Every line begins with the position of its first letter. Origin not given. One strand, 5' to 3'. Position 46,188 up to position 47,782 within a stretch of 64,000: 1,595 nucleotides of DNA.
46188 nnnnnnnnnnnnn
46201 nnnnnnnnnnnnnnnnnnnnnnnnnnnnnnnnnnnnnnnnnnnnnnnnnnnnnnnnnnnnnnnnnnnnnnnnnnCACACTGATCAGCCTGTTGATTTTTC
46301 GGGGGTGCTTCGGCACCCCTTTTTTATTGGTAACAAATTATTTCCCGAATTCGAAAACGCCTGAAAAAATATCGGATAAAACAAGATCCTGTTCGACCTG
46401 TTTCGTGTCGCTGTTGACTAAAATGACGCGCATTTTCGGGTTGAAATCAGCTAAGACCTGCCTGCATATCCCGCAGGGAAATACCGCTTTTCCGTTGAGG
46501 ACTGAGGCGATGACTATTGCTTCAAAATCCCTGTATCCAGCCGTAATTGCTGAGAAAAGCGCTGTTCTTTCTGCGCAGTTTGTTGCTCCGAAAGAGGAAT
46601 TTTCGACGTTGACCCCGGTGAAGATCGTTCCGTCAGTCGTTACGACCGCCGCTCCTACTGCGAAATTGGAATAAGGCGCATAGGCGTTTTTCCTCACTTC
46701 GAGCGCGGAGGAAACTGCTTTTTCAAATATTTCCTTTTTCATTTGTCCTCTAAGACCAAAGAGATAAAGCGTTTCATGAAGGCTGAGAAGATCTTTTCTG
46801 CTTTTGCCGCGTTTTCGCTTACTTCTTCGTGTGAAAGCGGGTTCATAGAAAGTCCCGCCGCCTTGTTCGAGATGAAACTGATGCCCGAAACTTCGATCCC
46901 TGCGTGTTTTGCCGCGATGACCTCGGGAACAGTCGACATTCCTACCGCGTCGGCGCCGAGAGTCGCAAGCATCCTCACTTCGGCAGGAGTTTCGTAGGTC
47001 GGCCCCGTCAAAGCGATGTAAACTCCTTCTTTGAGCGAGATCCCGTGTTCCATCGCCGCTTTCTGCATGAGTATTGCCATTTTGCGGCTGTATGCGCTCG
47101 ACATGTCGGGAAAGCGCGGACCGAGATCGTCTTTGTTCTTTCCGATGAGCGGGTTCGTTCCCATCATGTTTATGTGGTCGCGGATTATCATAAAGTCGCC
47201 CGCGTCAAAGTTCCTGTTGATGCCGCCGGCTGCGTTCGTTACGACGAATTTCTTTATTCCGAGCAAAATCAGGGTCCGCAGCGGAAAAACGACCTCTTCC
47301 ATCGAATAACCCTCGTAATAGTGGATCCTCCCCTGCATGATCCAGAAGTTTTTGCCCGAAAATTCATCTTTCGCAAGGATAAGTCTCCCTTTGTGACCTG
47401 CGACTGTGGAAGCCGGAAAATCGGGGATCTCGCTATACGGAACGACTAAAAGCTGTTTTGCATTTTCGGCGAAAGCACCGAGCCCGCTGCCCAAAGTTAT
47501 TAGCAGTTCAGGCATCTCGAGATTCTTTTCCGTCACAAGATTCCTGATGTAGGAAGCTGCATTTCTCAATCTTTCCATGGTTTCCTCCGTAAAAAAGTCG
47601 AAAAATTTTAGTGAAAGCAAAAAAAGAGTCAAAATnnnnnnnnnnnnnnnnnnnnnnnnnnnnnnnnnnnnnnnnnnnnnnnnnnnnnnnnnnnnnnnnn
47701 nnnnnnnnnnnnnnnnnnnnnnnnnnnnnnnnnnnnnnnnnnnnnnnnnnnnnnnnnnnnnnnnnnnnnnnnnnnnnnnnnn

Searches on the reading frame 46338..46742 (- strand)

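Call 9: search_protein_families(library=pfam, proteins=[window:46338-46742:-], max_evalue=0.0001)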
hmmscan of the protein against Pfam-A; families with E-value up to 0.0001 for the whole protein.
window:46338-46742:- (134 aa): 2 families
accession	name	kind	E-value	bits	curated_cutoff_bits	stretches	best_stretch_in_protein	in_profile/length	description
PF00383.29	dCMP_cyt_deam_1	-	8.3e-19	67.8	25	1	7-105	5-98/102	Cytidine and deoxycytidylate deaminase zinc-binding region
PF08211.18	dCMP_cyt_deam_2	-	3e-09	37.6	25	1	7-80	42-114/130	Cytidine and deoxycytidylate deaminase zinc-binding region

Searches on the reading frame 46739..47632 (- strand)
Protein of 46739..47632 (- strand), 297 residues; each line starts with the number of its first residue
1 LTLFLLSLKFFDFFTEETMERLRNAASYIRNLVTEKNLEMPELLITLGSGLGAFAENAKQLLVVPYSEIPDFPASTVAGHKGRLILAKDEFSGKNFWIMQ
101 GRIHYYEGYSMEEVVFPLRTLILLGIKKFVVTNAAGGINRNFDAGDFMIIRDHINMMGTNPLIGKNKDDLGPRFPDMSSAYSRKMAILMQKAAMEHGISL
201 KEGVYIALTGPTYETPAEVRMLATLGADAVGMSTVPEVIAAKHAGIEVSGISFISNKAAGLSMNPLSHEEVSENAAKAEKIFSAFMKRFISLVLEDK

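Call 9: search_protein_families(library=pfam, proteins=[window:46739-47632:-], max_evalue=0.0001)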
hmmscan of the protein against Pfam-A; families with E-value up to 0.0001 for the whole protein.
window:46739-47632:- (297 aa): 1 family
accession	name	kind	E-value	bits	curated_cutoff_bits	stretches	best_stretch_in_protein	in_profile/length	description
PF01048.26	PNP_UDP_1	-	1.5e-51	175.5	25.1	1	44-290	3-232/233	Phosphorylase superfamily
